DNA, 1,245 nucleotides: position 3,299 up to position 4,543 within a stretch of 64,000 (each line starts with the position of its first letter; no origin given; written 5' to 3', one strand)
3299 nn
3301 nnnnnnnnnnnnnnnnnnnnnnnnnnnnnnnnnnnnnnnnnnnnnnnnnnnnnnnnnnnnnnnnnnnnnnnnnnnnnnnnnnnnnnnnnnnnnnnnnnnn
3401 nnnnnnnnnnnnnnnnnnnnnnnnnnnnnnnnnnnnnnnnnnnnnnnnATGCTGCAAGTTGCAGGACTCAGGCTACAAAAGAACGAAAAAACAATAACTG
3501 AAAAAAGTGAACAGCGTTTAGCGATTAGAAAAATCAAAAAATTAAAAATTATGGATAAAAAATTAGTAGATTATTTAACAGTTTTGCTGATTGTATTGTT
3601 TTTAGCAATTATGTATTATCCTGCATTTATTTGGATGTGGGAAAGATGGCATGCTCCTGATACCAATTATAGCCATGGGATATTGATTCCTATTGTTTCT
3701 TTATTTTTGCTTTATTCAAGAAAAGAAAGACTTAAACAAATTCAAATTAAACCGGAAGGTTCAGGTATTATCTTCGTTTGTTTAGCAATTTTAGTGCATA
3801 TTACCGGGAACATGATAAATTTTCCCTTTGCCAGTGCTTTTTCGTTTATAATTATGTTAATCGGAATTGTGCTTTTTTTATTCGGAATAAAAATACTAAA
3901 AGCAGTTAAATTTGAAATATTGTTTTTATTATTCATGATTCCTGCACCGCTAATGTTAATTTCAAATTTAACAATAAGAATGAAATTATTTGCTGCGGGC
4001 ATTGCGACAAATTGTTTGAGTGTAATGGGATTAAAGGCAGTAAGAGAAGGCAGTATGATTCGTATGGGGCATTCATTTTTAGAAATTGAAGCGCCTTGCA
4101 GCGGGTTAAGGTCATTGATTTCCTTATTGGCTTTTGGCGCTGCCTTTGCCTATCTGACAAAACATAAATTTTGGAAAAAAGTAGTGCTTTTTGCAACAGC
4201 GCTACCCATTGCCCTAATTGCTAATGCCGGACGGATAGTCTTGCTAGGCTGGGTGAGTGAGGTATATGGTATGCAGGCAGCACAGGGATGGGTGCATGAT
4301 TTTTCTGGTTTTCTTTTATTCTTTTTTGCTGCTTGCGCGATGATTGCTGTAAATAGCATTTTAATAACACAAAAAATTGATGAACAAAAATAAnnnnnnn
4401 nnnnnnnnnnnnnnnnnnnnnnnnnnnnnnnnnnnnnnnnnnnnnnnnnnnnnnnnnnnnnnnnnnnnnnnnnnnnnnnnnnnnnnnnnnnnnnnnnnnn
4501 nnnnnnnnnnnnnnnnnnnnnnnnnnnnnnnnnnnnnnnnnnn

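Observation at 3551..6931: Compact exosortase system: exosortase, EpsI, sugar transferase and a single adjacent PEP-CTERM/DUF4114 substrate, apparently sigma-54 controlled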

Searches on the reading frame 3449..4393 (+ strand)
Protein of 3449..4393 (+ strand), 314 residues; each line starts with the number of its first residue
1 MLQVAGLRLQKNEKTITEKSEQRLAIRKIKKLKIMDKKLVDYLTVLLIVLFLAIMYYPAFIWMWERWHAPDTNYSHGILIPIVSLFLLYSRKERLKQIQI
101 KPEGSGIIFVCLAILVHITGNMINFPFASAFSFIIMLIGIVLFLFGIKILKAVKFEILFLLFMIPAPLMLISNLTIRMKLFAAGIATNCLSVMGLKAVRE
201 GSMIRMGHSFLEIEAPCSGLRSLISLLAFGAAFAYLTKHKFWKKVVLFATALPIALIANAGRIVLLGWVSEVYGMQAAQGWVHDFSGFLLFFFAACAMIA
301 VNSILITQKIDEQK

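Call 3: search_protein_families(library=ncbifam, proteins=[window:3449-4393:+], max_evalue=0.01)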
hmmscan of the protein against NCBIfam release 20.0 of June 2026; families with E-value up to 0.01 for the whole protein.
window:3449-4393:+ (314 aa): 17 families
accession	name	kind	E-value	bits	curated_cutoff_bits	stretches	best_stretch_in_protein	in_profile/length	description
TIGR04152.1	exosort_VPLPA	exception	8.4e-59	199.9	400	1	65-305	3-242/486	VPLPA-CTERM-specific exosortase XrtD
NF038142.1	exosort_XrtW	exception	5.2e-58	196.6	425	1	43-309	3-269/494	exosortase W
TIGR03109.2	exosort_XrtA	exception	2.2e-51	174.8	208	1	44-304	2-258/261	exosortase A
TIGR02602.1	8TM_EpsH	subfamily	1.7e-50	171.8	105.55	1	71-301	7-236/241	exosortase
NF035943.2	exosort_XrtV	exception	1.8e-42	145.5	313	1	46-305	6-266/270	exosortase V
TIGR03113.1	exosort_XrtB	exception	1.7e-36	126.2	275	1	48-305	4-264/268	exosortase B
TIGR04178.1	exo_archaeo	signature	7.1e-22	77.5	23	1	211-303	1-93/97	exosortase/archaeosortase family protein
TIGR04151.1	exosort_VPDSG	exception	1.2e-19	70.9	300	1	43-301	28-295/306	VPDSG-CTERM-specific exosortase XrtC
TIGR04156.1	cyanoexo_CrtB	exception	3.3e-18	66.2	300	1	45-300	3-261/280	cyanoexosortase B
NF033464.1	cyanoexo_CrtC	exception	1.1e-13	51.3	225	1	45-287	7-257/278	cyanoexosortase C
TIGR04489.1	exosort_XrtO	exception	1.8e-12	46.8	250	1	57-295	6-248/451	exosortase O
TIGR03763.1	cyanoexo_CrtA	exception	3.1e-12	46.6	150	1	75-300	33-253/260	cyanoexosortase A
NF033770.1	exosort_XrtT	exception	3.7e-10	39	250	1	52-300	8-262/472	exosortase T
TIGR04476.1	exosort_XrtN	exception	5.6e-09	35.6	200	1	72-293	25-234/406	exosortase N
NF012182.0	exosortase_XrtQ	exception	9.1e-06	25.3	270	1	52-301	13-253/256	exosortase Q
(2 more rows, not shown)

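Call 4: search_protein_families(library=pfam, proteins=[window:3449-4393:+], max_evalue=0.01)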
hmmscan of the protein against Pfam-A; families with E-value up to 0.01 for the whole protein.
window:3449-4393:+ (314 aa): 1 family
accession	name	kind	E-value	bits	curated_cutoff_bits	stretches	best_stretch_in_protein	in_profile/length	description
PF09721.15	Exosortase_EpsH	-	8.4e-66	222.4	25.7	1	50-301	2-250/254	Transmembrane exosortase (Exosortase_EpsH)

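Call 13: find_related_loci(query=window:3551-4393:+, collection=genome_contigs, flank=10000)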
Query window:3551-4393:+ (280 aa) in genome_contigs; peptide patterns used: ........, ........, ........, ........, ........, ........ (x = any residue, [..] = any of these).
44 stretches matched a pattern; 2 encode a relative of the query (tblastn E <= 1e-3); 2 distinct loci.
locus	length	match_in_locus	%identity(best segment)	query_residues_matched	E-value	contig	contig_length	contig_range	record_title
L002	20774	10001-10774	44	15-271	8e-66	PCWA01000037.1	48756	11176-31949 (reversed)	MAG: Candidatus Omnitrophica bacterium CG11_big_fil_rev_8_21_14_0_20_42_13 CG11_8_21_14_0.20_scaffold_783_c, whole genom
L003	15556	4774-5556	41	17-280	2e-65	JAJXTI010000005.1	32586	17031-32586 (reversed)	MAG: bacterium isolate BP4.bin41 NODE_1276_length_32586_cov_1.227456, whole genome shotgun sequence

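Call 16: find_homologous_proteins(query=window:3551-4393:+, max_evalue=1e-20)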
Query window:3551-4393:+ (280 aa): 413 proteins with E <= 1e-20 among 5000 candidates; the best 120 are listed.
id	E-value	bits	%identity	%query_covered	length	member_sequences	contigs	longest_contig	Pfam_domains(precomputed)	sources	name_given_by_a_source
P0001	1.2e-175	600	100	100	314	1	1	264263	PF09721.16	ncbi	ncbi:MAG: exosortase/archaeosortase family protein [Candidatus Omnitrophota bacterium]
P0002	1.4e-98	348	60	95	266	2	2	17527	PF09721.16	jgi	-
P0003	1.2e-97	345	62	93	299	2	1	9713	PF09721.16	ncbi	ncbi:MAG: exosortase/archaeosortase family protein [Candidatus Omnitrophota bacterium]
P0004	1.4e-96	341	58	99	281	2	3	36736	PF09721.16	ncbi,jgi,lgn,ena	-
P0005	6.1e-96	339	57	99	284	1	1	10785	PF09721.16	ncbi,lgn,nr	ncbi:MAG: exosortase/archaeosortase family protein [Candidatus Omnitrophica bacterium]|nr:exosortase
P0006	8.3e-96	339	60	96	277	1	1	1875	PF09721.16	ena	-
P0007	1.7e-94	334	58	96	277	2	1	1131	PF09721.16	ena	-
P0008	3.3e-94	333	58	94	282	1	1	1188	PF09721.16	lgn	-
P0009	6.3e-94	332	58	99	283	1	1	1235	PF09721.16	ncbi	-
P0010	1.3e-93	331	58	98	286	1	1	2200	PF09721.16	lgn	-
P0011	1.0e-92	329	56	99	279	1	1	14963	PF09721.16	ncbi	ncbi:MAG: exosortase/archaeosortase family protein [Candidatus Omnitrophota bacterium]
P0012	4.3e-92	326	57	94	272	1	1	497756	PF09721.16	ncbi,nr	ncbi:MAG: exosortase [PVC group bacterium]|nr:exosortase [PVC group bacterium]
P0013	3.2e-90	320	55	99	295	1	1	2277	PF09721.16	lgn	-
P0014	4.6e-90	320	55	99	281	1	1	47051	PF09721.16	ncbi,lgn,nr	ncbi:MAG: exosortase/archaeosortase family protein [Candidatus Omnitrophica bacterium]|nr:exosortase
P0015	2.7e-89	317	55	89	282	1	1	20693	PF09721.16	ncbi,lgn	ncbi:MAG: exosortase/archaeosortase family protein [Candidatus Omnitrophota bacterium]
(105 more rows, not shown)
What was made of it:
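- The source is an Omnitrophota MAG, and 413 homologs score E<=1e-20 (call 16).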

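Call 20: find_related_loci(query=A1, collection=metagenome_contigs, flank=10000)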
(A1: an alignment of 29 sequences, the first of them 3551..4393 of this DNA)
Query A1 (280 aa) in metagenome_contigs; peptide patterns used: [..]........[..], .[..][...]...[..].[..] (x = any residue, [..] = any of these).
436 stretches matched a pattern; 392 encode a relative of the query (tblastn E <= 1e-3); the best 80 are kept; 80 distinct loci.
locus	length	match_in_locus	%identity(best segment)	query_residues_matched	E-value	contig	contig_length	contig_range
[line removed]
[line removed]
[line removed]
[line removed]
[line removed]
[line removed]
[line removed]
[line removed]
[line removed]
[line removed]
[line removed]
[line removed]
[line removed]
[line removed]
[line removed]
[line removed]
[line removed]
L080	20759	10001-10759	45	3-257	1e-62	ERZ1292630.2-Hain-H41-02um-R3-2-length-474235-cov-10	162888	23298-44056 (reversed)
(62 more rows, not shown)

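Call 21: find_encoding_contigs(protein=P0001, flank=10000, max_places=3)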
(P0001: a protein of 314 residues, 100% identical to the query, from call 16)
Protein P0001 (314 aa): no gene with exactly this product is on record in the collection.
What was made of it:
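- On Sigma-54-dependent promoter: The rest of the MAG was not accessible (call 21).
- Tried and rejected: Source contig: looking up the contig through the exosortase protein failed, with no record (call 21).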

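Call 37: search_protein_families(library=ncbifam, proteins=[L017:6933-7793:+, L008:12361-13128:+, L075:11821-12603:+, L003:6468-7295:+, L052:12002-12868:+, L080:11759-12613:+], max_evalue=0.1)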
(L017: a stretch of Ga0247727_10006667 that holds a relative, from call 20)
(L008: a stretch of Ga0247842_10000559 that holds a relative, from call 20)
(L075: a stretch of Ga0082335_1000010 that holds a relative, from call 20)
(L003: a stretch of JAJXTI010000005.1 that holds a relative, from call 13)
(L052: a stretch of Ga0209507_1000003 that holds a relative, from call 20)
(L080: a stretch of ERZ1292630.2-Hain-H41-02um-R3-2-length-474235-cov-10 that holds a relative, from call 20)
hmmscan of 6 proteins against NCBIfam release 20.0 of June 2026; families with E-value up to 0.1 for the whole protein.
L017:6933-7793:+ (286 aa): 13 families
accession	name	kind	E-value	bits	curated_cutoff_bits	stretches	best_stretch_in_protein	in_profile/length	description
TIGR03025.1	EPS_sugtrans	subfamily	1.9e-93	314.2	295.55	1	90-286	251-445/445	exopolysaccharide biosynthesis polyprenyl glycosylphosphotransferase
TIGR03023.1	WcaJ_sugtrans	equivalog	5.6e-81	273.1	410.75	1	93-285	259-452/453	undecaprenyl-phosphate glucose phosphotransferase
TIGR03013.1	EpsB_2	subfamily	3.2e-79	267.1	393.35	1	95-286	253-443/443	TIGR03013 family XrtA/PEP-CTERM system glycosyltransferase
TIGR03022.1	WbaP_sugtrans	subfamily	1.9e-55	188.9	403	1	88-286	250-456/456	undecaprenyl-phosphate galactose phosphotransferase WbaP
NF007518.0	PRK10124.1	equivalog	1.6e-54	185.4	684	1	96-276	273-454/464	undecaprenyl-phosphate glucose phosphotransferase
NF041877.1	EPS_EpsZ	equivalog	3.2e-50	171.1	800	1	95-285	264-458/459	exopolysaccharide biosynthesis polyisoprenyl-phosphate hexose-1-phosphate transferase EpsZ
NF052601.1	undeca_RfbP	equivalog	1.9e-47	161.6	330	1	90-281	38-237/244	undecaprenyl-phosphate galactose phosphotransferase family protein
NF050817.1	PolSacchBiosHfsE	equivalog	5.1e-41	140.9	750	1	96-281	271-461/467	polysaccharide biosynthesis protein HfsE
NF011751.0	PRK15204.1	equivalog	1.6e-34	119.3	907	1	88-285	271-475/476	undecaprenyl-phosphate galactose phosphotransferase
NF045514.1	glycotran_HepC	equivalog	1.8e-25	89.5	140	1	92-206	112-211/220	heterocyst development glycosyltransferase HepC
NF033554.9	floc_PepA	equivalog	0.004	17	80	1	68-87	237-256/261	flocculation-associated PEP-CTERM protein PepA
NF038125.1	PEP_CTERM_THxN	subfamily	0.026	14.1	85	1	65-86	221-241/246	THxN family PEP-CTERM protein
TIGR02595.1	PEP_CTERM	domain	0.032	15.1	16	1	68-87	1-20/24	PEP-CTERM sorting domain-containing protein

L008:12361-13128:+ (255 aa): 14 families
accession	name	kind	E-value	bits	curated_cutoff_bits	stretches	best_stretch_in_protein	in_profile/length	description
TIGR03025.1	EPS_sugtrans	subfamily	4.5e-87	293.1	295.55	1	60-255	252-445/445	exopolysaccharide biosynthesis polyprenyl glycosylphosphotransferase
TIGR03023.1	WcaJ_sugtrans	equivalog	1.1e-77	262.3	410.75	1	63-254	260-452/453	undecaprenyl-phosphate glucose phosphotransferase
TIGR03013.1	EpsB_2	subfamily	2.9e-76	257.3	393.35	1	65-255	254-443/443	TIGR03013 family XrtA/PEP-CTERM system glycosyltransferase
TIGR03022.1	WbaP_sugtrans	subfamily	3.4e-56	191.4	403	1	49-255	242-456/456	undecaprenyl-phosphate galactose phosphotransferase WbaP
NF007518.0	PRK10124.1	equivalog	2.4e-50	171.6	684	1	65-253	273-462/464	undecaprenyl-phosphate glucose phosphotransferase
NF052601.1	undeca_RfbP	equivalog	9.2e-48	162.6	330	2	137-251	130-238/244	undecaprenyl-phosphate galactose phosphotransferase family protein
NF041877.1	EPS_EpsZ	equivalog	1.4e-47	162.4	800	1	40-254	240-458/459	exopolysaccharide biosynthesis polyisoprenyl-phosphate hexose-1-phosphate transferase EpsZ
NF050817.1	PolSacchBiosHfsE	equivalog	6.7e-46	157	750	1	60-250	266-461/467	polysaccharide biosynthesis protein HfsE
NF011751.0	PRK15204.1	equivalog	1.7e-35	122.6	907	1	52-254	266-475/476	undecaprenyl-phosphate galactose phosphotransferase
NF045514.1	glycotran_HepC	equivalog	9.1e-26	90.5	140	1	61-175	112-211/220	heterocyst development glycosyltransferase HepC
NF033554.9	floc_PepA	equivalog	0.015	15.1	80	1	38-59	238-259/261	flocculation-associated PEP-CTERM protein PepA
NF041538.1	PEP_EDSA_1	subfamily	0.022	14.4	100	1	24-55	271-302/307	EDSAP-1 family PEP-CTERM protein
TIGR02595.1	PEP_CTERM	domain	0.031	15.1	16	1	37-61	1-23/24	PEP-CTERM sorting domain-containing protein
NF038129.1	PEP_NF038129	equivalog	0.069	13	65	1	23-54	157-188/194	NF038129 family PEP-CTERM protein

L075:11821-12603:+ (260 aa): 13 families
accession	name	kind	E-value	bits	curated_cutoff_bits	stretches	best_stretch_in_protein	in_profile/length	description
TIGR03025.1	EPS_sugtrans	subfamily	1.4e-86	291.5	295.55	1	68-260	255-445/445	exopolysaccharide biosynthesis polyprenyl glycosylphosphotransferase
TIGR03013.1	EpsB_2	subfamily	8.3e-79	265.7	393.35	1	68-260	252-443/443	TIGR03013 family XrtA/PEP-CTERM system glycosyltransferase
TIGR03023.1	WcaJ_sugtrans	equivalog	1.1e-75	255.7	410.75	1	68-259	260-452/453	undecaprenyl-phosphate glucose phosphotransferase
NF041877.1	EPS_EpsZ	equivalog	4.1e-50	170.7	800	1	23-259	218-458/459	exopolysaccharide biosynthesis polyisoprenyl-phosphate hexose-1-phosphate transferase EpsZ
NF007518.0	PRK10124.1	equivalog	1.1e-48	166.2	684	1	69-259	272-463/464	undecaprenyl-phosphate glucose phosphotransferase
TIGR03022.1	WbaP_sugtrans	subfamily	1.9e-48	165.9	403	1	64-260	252-456/456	undecaprenyl-phosphate galactose phosphotransferase WbaP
NF050817.1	PolSacchBiosHfsE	equivalog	1.2e-42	146.2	750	1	65-251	266-457/467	polysaccharide biosynthesis protein HfsE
NF052601.1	undeca_RfbP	equivalog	1.1e-41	142.7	330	2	142-255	130-237/244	undecaprenyl-phosphate galactose phosphotransferase family protein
NF011751.0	PRK15204.1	equivalog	1.4e-29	103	907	1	62-255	271-471/476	undecaprenyl-phosphate galactose phosphotransferase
NF045514.1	glycotran_HepC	equivalog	1.2e-26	93.4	140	1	66-180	112-211/220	heterocyst development glycosyltransferase HepC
TIGR02595.1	PEP_CTERM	domain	0.0056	17.4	16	1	42-66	1-22/24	PEP-CTERM sorting domain-containing protein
NF033554.9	floc_PepA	equivalog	0.014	15.2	80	1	33-65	226-260/261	flocculation-associated PEP-CTERM protein PepA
NF041538.1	PEP_EDSA_1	subfamily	0.037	13.7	100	1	31-66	274-307/307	EDSAP-1 family PEP-CTERM protein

L003:6468-7295:+ (275 aa): 17 families
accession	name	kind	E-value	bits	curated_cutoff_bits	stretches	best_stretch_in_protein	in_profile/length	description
TIGR03025.1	EPS_sugtrans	subfamily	3e-88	297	295.55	1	71-275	243-445/445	exopolysaccharide biosynthesis polyprenyl glycosylphosphotransferase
TIGR03023.1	WcaJ_sugtrans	equivalog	5.1e-76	256.8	410.75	1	76-274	253-452/453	undecaprenyl-phosphate glucose phosphotransferase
TIGR03013.1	EpsB_2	subfamily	2.7e-73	247.5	393.35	1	83-275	252-443/443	TIGR03013 family XrtA/PEP-CTERM system glycosyltransferase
TIGR03022.1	WbaP_sugtrans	subfamily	2.1e-52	178.9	403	1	80-274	253-455/456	undecaprenyl-phosphate galactose phosphotransferase WbaP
NF007518.0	PRK10124.1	equivalog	1.8e-47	162.2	684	1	81-270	269-459/464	undecaprenyl-phosphate glucose phosphotransferase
NF041877.1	EPS_EpsZ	equivalog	1.3e-46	159.2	800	1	79-274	259-458/459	exopolysaccharide biosynthesis polyisoprenyl-phosphate hexose-1-phosphate transferase EpsZ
NF052601.1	undeca_RfbP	equivalog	2.4e-44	151.5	330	1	81-269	40-236/244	undecaprenyl-phosphate galactose phosphotransferase family protein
NF050817.1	PolSacchBiosHfsE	equivalog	6.8e-41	140.5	750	1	81-265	267-456/467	polysaccharide biosynthesis protein HfsE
NF011751.0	PRK15204.1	equivalog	2.4e-35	122.1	907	1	78-274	272-475/476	undecaprenyl-phosphate galactose phosphotransferase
NF045514.1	glycotran_HepC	equivalog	1.3e-25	90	140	1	82-195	113-211/220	heterocyst development glycosyltransferase HepC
NF033554.9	floc_PepA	equivalog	0.00039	20.3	80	1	55-76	235-256/261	flocculation-associated PEP-CTERM protein PepA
NF041538.1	PEP_EDSA_1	subfamily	0.0032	17.2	100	1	56-76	283-303/307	EDSAP-1 family PEP-CTERM protein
NF038125.1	PEP_CTERM_THxN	subfamily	0.0033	17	85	1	43-76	213-242/246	THxN family PEP-CTERM protein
TIGR02595.1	PEP_CTERM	domain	0.0071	17.1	16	1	57-80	1-21/24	PEP-CTERM sorting domain-containing protein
NF038129.1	PEP_NF038129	equivalog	0.023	14.5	65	1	48-80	162-192/194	NF038129 family PEP-CTERM protein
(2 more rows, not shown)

L052:12002-12868:+ (288 aa): 15 families
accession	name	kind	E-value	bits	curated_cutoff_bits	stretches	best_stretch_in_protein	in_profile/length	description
TIGR03025.1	EPS_sugtrans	subfamily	5.8e-88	296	295.55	1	91-288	250-445/445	exopolysaccharide biosynthesis polyprenyl glycosylphosphotransferase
TIGR03013.1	EpsB_2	subfamily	5.8e-78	262.9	393.35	1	96-288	252-443/443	TIGR03013 family XrtA/PEP-CTERM system glycosyltransferase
TIGR03023.1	WcaJ_sugtrans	equivalog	2.2e-74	251.4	410.75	1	95-287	259-452/453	undecaprenyl-phosphate glucose phosphotransferase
TIGR03022.1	WbaP_sugtrans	subfamily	6.2e-55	187.3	403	2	171-288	345-456/456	undecaprenyl-phosphate galactose phosphotransferase WbaP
NF041877.1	EPS_EpsZ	equivalog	2.5e-51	174.8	800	1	95-287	262-458/459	exopolysaccharide biosynthesis polyisoprenyl-phosphate hexose-1-phosphate transferase EpsZ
NF007518.0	PRK10124.1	equivalog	6.6e-48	163.6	684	1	94-282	269-458/464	undecaprenyl-phosphate glucose phosphotransferase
NF052601.1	undeca_RfbP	equivalog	8.8e-43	146.3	330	1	97-283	43-237/244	undecaprenyl-phosphate galactose phosphotransferase family protein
NF050817.1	PolSacchBiosHfsE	equivalog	8.8e-41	140.1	750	1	95-281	268-459/467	polysaccharide biosynthesis protein HfsE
NF011751.0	PRK15204.1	equivalog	1.1e-37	129.7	907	1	92-287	273-475/476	undecaprenyl-phosphate galactose phosphotransferase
NF045514.1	glycotran_HepC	equivalog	1.3e-25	90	140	1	95-208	113-211/220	heterocyst development glycosyltransferase HepC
NF033554.9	floc_PepA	equivalog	0.00059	19.7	80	1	54-88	226-255/261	flocculation-associated PEP-CTERM protein PepA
NF041538.1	PEP_EDSA_1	subfamily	0.002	17.8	100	1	63-93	276-305/307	EDSAP-1 family PEP-CTERM protein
NF038125.1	PEP_CTERM_THxN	subfamily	0.0024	17.5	85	1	52-88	207-241/246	THxN family PEP-CTERM protein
NF038129.1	PEP_NF038129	equivalog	0.0032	17.4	65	1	47-93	150-192/194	NF038129 family PEP-CTERM protein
TIGR02595.1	PEP_CTERM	domain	0.01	16.6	16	1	70-93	1-22/24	PEP-CTERM sorting domain-containing protein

L080:11759-12613:+ (284 aa): 11 families
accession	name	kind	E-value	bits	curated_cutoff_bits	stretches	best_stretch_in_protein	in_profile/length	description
TIGR03025.1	EPS_sugtrans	subfamily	3.8e-91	306.5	295.55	1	66-284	229-445/445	exopolysaccharide biosynthesis polyprenyl glycosylphosphotransferase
TIGR03023.1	WcaJ_sugtrans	equivalog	6.3e-79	266.4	410.75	1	41-283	209-452/453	undecaprenyl-phosphate glucose phosphotransferase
TIGR03013.1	EpsB_2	subfamily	8.3e-78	262.4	393.35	1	92-284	252-443/443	TIGR03013 family XrtA/PEP-CTERM system glycosyltransferase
TIGR03022.1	WbaP_sugtrans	subfamily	3.1e-57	194.9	403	1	39-284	202-456/456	undecaprenyl-phosphate galactose phosphotransferase WbaP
NF007518.0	PRK10124.1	equivalog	1.4e-52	179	684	1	81-274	260-454/464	undecaprenyl-phosphate glucose phosphotransferase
NF041877.1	EPS_EpsZ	equivalog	4.6e-49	167.3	800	1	88-283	259-458/459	exopolysaccharide biosynthesis polyisoprenyl-phosphate hexose-1-phosphate transferase EpsZ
NF052601.1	undeca_RfbP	equivalog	2.3e-47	161.3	330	2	166-278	130-236/244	undecaprenyl-phosphate galactose phosphotransferase family protein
NF050817.1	PolSacchBiosHfsE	equivalog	3.2e-40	138.3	750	1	88-274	265-456/467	polysaccharide biosynthesis protein HfsE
NF011751.0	PRK15204.1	equivalog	9.6e-34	116.8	907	1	88-283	273-475/476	undecaprenyl-phosphate galactose phosphotransferase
NF045514.1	glycotran_HepC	equivalog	5.8e-28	97.7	140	1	89-204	111-211/220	heterocyst development glycosyltransferase HepC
TIGR02595.1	PEP_CTERM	domain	0.081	13.8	16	1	66-89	1-22/24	PEP-CTERM sorting domain-containing protein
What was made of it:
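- On EpsB_2 (TIGR03013) / EPS_sugtrans (TIGR03025): Some relatives pass TIGR03025, for example L017 at 314 (call 37).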

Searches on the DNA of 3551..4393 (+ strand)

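Call 68: search_rna_families(sources=[L004, L005], threshold=evalue, max_evalue=1, show_alignments=2)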
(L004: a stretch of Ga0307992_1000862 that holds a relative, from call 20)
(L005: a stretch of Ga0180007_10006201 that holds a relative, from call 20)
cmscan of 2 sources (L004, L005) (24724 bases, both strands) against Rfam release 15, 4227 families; matches with E-value up to 1: 3.
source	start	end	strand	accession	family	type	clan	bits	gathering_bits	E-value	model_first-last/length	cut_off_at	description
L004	4946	5017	+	RF03167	c-di-GMP-I-GGC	Cis-reg; riboswitch;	CL00126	35.3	59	5.6e-05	1-80/80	no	c-di-GMP-I-GGC riboswitch aptamer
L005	2276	2428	+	RF01051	c-di-GMP-I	Cis-reg; riboswitch;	CL00126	33.2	35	0.0043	1-87/87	no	c-di-GMP-I riboswitch aptamer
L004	8469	8539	+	RF02058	STnc400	Gene;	-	28.2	80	0.12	1-125/125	no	Gammaproteobacterial sRNA STnc400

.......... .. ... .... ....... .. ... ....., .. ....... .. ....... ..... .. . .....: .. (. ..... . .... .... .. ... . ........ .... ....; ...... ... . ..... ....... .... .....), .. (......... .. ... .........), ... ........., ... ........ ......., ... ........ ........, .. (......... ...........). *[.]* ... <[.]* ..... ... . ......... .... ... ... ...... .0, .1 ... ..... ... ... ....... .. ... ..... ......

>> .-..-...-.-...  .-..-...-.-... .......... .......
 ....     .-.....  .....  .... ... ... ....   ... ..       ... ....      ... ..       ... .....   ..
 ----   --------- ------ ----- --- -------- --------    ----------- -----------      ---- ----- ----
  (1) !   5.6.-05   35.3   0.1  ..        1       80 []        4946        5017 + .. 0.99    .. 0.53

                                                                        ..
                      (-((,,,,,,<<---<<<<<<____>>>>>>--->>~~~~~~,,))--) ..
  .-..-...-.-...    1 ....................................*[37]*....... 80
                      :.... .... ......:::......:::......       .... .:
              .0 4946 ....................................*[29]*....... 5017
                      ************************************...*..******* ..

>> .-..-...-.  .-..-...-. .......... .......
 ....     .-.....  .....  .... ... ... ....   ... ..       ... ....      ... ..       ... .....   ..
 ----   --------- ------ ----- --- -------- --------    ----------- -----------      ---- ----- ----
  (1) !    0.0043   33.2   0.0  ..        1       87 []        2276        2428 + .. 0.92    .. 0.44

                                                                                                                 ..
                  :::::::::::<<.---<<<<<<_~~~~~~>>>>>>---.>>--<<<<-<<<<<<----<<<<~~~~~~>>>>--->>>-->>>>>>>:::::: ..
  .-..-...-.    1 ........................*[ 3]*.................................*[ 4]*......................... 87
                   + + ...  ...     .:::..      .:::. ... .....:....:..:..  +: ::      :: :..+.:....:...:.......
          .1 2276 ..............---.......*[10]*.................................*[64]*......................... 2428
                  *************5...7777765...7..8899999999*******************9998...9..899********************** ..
